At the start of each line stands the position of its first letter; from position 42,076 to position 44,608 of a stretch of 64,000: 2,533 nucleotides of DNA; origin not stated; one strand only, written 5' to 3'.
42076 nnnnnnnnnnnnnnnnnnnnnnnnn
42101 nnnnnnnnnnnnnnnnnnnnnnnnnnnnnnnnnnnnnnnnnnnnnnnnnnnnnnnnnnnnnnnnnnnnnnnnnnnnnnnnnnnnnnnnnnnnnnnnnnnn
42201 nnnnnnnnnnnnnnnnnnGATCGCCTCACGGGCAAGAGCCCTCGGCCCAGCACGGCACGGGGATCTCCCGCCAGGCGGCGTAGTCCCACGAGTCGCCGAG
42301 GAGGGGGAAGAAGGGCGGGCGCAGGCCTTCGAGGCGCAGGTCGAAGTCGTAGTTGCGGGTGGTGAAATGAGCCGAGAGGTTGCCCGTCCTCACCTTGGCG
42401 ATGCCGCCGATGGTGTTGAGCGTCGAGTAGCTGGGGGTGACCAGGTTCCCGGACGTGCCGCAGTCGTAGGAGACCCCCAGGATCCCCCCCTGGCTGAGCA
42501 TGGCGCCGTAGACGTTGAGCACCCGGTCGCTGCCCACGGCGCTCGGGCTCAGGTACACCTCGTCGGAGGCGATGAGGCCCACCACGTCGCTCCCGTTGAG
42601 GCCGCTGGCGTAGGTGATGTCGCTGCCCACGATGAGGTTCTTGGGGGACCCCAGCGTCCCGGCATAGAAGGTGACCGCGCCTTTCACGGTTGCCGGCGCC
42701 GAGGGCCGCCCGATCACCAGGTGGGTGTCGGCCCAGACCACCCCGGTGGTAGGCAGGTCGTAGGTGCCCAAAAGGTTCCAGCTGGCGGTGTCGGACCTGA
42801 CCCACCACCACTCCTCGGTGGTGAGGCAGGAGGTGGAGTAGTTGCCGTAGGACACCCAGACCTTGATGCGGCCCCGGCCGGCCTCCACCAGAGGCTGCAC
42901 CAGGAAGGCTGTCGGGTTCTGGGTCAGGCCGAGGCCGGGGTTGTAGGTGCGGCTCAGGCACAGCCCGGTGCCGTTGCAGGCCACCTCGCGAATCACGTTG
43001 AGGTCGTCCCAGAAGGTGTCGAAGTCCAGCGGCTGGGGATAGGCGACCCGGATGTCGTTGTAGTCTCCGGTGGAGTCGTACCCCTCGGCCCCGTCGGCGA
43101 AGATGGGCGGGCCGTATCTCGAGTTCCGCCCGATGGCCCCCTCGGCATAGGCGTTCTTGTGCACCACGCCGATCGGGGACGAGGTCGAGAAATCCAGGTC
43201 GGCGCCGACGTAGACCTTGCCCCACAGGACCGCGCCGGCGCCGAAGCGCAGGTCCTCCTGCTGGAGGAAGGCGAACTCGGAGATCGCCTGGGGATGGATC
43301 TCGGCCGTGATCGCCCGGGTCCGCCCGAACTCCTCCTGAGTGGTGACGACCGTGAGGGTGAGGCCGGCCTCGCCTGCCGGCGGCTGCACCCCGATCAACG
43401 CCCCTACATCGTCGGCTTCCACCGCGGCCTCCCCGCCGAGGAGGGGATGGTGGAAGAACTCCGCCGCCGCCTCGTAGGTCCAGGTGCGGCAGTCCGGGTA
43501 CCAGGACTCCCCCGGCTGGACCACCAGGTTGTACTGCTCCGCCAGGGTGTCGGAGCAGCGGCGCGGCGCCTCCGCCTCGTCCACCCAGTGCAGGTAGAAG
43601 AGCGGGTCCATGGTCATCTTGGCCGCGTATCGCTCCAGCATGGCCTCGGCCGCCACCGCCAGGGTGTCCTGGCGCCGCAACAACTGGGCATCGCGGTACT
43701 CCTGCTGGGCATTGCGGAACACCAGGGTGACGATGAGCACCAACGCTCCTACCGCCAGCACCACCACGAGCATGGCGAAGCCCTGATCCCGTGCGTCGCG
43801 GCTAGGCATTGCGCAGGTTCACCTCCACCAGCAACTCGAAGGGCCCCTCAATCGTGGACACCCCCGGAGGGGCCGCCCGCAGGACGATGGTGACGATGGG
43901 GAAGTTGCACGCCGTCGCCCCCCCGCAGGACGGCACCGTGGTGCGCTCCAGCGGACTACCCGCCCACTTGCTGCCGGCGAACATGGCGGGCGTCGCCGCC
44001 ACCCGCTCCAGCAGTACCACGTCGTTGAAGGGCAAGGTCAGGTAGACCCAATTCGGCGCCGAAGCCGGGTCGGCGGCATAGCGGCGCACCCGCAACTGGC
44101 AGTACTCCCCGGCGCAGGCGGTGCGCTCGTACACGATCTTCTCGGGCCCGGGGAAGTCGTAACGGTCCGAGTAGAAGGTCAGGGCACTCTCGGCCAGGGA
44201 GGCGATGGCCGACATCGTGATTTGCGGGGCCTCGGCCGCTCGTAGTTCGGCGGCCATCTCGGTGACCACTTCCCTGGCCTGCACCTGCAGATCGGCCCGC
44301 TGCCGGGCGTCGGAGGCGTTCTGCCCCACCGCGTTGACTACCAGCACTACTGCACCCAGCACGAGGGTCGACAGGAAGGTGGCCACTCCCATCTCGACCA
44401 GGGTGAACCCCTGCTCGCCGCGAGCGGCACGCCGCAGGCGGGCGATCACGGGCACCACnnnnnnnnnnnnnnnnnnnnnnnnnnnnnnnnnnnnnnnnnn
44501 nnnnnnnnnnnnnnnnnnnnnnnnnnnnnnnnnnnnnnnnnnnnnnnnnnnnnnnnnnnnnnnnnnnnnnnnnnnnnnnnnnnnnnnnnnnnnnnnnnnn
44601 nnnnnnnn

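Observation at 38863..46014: Six-gene translationally coupled minor-pilin operon with unusually large pseudopilins and a non-pilin secreted protein, detached from the core pil locus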

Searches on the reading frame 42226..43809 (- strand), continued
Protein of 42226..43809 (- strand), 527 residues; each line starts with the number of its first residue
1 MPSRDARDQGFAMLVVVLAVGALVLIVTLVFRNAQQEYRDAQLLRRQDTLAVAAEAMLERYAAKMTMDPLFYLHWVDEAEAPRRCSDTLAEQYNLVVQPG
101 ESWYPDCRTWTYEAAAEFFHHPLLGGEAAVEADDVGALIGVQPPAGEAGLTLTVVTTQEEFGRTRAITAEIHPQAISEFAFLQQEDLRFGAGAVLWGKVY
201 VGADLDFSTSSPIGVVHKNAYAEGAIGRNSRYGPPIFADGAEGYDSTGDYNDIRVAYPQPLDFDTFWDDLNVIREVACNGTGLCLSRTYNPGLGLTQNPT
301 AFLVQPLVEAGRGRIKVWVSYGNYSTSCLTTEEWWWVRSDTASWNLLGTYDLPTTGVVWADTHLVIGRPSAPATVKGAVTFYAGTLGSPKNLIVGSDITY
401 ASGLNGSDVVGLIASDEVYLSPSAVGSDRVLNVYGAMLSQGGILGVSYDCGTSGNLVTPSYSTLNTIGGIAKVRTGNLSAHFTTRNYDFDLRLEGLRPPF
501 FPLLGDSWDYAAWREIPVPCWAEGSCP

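Call 76: find_encoding_contigs(protein=P0195, flank=8000, max_places=2)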
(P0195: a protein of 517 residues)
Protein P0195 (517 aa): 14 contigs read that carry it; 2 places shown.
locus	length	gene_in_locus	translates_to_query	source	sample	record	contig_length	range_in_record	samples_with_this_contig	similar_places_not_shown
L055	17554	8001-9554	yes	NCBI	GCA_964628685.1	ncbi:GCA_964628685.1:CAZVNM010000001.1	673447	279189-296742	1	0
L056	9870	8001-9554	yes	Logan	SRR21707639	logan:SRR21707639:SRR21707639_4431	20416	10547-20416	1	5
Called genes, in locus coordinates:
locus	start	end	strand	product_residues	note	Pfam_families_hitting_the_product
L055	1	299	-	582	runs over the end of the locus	PF00082:Peptidase_S8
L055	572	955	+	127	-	-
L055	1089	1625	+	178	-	-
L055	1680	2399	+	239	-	PF00072:Response_reg, PF00486:Trans_reg_C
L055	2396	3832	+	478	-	PF00672:HAMP, PF26769:HAMP_PhoQ (weak), PF00512:HisKA, PF13581:HATPase_c_2 (faint), PF02518:HATPase_c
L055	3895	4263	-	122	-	PF00543:P-II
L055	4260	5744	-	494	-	PF00909:Ammonium_transp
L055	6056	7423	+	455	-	PF13620:CarboxypepD_reg (weak)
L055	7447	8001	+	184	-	-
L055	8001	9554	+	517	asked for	-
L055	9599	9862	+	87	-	-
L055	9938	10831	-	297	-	PF01370:Epimerase, PF08338:DUF1731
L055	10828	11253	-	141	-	-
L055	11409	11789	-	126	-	-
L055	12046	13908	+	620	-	PF00082:Peptidase_S8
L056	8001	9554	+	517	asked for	-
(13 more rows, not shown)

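Call 77: search_protein_families(library=pfam, proteins=[P0178, P0185, P0195, P0211, P0222, P0238, P0263, P0275, P0290, P0302], max_evalue=0.01)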
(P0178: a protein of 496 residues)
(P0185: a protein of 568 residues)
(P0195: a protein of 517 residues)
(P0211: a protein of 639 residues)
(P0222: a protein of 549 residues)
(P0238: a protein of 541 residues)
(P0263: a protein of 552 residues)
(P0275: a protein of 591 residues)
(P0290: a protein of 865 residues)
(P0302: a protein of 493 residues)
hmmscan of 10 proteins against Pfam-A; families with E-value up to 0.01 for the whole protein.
P0178 (496 aa): 0 families

P0185 (568 aa): 0 families

P0195 (517 aa): 0 families

P0211 (639 aa): 0 families

P0222 (549 aa): 1 family
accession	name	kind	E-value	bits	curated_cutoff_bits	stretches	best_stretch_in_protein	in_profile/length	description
PF14341.11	PilX_N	-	0.0088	16.4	25.5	0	13-62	2-51/51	PilX N-terminal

P0238 (541 aa): 0 families

P0263 (552 aa): 0 families

P0275 (591 aa): 0 families

P0290 (865 aa): 1 family
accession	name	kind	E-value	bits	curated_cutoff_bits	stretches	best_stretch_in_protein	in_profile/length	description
PF17164.10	DUF5122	-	6e-41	138.8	27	4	131-166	1-36/36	Domain of unknown function (DUF5122) beta-propeller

P0302 (493 aa): 1 family
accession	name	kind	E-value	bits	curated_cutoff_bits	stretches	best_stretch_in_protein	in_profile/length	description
PF09818.15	ABC_ATPase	-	0.0032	17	23.2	1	13-56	219-262/283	P-loop domain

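Call 87: fold_search(model_id=the predicted structure, library=pdb)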
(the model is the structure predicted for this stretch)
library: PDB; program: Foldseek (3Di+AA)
matches with E <= 10: 61; with E <= 0.001: 2
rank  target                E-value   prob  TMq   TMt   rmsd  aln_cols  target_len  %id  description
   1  6qvi_B                1.9e-06  1.00  0.25  0.27  15.4       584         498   14  Crystal structure of competence-associated pilin ComZ from Thermus thermophilus (released 2019-05-29)
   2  6qvi_C                5.6e-06  1.00  0.29  0.30  15.1       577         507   14  Crystal structure of competence-associated pilin ComZ from Thermus thermophilus (released 2019-05-29)
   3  3thw_A                2.5e+00  0.04  0.05  0.03  12.3        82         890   17  Human MutSbeta complexed with an IDL of 4 bases (Loop4) and ADP (released 2011-12-21)
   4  4b3p_A                2.7e+00  0.02  0.09  0.09  16.2       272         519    7  Structures of HIV-1 RT and RNA-DNA Complex Reveal a Unique RT Conformation and Substrate Interface (released 2013-01-16)
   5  3i0r_A                3.3e+00  0.01  0.08  0.08  17.7       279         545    8  crystal structure of HIV reverse transcriptase in complex with inhibitor 3 (released 2009-08-25)
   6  3thx_A                3.4e+00  0.12  0.07  0.04   6.3        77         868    9  Human MutSbeta complexed with an IDL of 3 bases (Loop3) and ADP (released 2011-12-21)
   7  3q9d_B                3.4e+00  0.06  0.07  0.19  16.5       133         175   10  Crystal Structure of Cpn0803 from C. pneumoniae. (released 2012-01-11)
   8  4kpy_A                3.8e+00  0.01  0.07  0.06  17.7       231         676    7  DNA binding protein and DNA complex structure (released 2014-01-29)
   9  3thz_A                4.4e+00  0.06  0.06  0.03  13.1        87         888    7  Human MutSbeta complexed with an IDL of 6 bases (Loop6) and ADP (released 2011-12-21)
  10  3q9d_A                4.4e+00  0.04  0.06  0.18  16.6       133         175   10  Crystal Structure of Cpn0803 from C. pneumoniae. (released 2012-01-11)
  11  5i4a_A                4.4e+00  0.01  0.09  0.08  15.8       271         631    4  X-ray crystal structure of Marinitoga piezophila Argonaute in complex with 5' OH guide RNA (released 2016-03-30)
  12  4z1i_B                4.7e+00  0.03  0.06  0.06   9.6        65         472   15  Crystal structure of human Trap1 with AMPPNP (released 2015-04-29)
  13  2qkk_W                4.7e+00  0.02  0.06  0.15  10.6        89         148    7  Human RNase H catalytic domain mutant D210N in complex with 14-mer RNA/DNA hybrid (released 2007-11-13)
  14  6rwo_C                4.7e+00  0.01  0.06  0.13  16.1       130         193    8  SIVrcm intasome (Q148H/G140S) in complex with bictegravir (released 2020-02-05)
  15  5hg1                  4.7e+00  0.01  0.07  0.05  18.4       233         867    6  Crystal Structure of Human Hexokinase 2 with cmpd 1, a C-2-substituted glucosamine (released 2016-03-30)
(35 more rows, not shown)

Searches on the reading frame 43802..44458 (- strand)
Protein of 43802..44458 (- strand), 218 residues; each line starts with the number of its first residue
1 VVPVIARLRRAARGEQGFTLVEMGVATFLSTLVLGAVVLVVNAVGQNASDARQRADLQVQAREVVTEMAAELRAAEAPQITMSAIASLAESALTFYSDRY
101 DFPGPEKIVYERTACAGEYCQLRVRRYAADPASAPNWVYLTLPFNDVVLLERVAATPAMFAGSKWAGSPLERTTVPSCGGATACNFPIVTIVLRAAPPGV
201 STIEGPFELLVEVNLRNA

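Call 3: search_protein_families(library=pfam, proteins=[window:43802-44458:-], max_evalue=0.1)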
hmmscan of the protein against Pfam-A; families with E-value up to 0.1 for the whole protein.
window:43802-44458:- (218 aa): 1 family
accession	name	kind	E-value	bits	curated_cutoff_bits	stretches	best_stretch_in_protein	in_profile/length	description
PF07963.17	N_methyl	-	0.0038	17.2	21.2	1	13-37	2-26/27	Prokaryotic N-terminal methylation motif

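Call 4: search_protein_families(library=ncbifam, proteins=[window:43802-44458:-], max_evalue=0.1)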
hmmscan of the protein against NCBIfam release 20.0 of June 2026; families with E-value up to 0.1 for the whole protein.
window:43802-44458:- (218 aa): 4 families
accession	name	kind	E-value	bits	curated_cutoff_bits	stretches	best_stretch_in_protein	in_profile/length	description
NF007848.0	PRK10557.1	equivalog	0.005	16.2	120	1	9-75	4-70/192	prepilin peptidase-dependent protein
TIGR01708.2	typeII_sec_gspH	equivalog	0.011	15.8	80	1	15-54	1-42/169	type II secretion system minor pseudopilin GspH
TIGR02523.1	type_IV_pilV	equivalog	0.027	15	52.2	1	16-77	2-59/139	type IV pilus modification protein PilV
NF038304.1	EPS_HpsC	equivalog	0.05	13.2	200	1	9-44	14-50/318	hormogonium polysaccharide secretion pseudopilin HpsC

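Call 32: search_solved_structures(query=A3, max_evalue=10)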
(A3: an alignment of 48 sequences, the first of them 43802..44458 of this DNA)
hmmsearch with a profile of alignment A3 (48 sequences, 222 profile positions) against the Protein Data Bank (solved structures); distinct sequences matched with E-value up to 10: 13.
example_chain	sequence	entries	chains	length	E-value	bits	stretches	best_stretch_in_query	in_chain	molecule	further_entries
9egp_A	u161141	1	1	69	0.00023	23.7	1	10-59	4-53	Geopilin domain 1 protein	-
8pfb_G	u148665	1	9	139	0.0013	21.2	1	17-60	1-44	Type IV pilin PilE1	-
7tgg_A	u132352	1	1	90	0.0015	21.1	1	7-56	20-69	Geopilin domain 1 protein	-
9lab_B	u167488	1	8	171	0.031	16.8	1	12-49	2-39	MSHA major pilin subunit MshA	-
8tj2_C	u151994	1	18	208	0.087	15.3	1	17-57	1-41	Type IV major pilin protein PilA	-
9laa_A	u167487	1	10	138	0.095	15.2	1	10-36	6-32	Type IV pilin protein PilA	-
8qqj_J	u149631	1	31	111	0.26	13.8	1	17-63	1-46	Type IV narrow pilus major component PilA5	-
6z4c_A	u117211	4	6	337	0.31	13.5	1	48-101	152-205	Regulator of RpoS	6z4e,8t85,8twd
6od1_A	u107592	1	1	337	0.31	13.5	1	48-101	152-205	Regulator of RpoS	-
2m7g_A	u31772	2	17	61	0.48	12.9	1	17-56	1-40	Geopilin domain 1 protein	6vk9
6xxe_A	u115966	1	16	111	1.1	11.8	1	17-63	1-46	Uncharacterized protein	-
8jw0_m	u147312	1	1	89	1.4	11.4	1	12-44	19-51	Photosystem I PsaM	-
5z1l_A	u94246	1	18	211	2.4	10.6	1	11-59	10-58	Flagellin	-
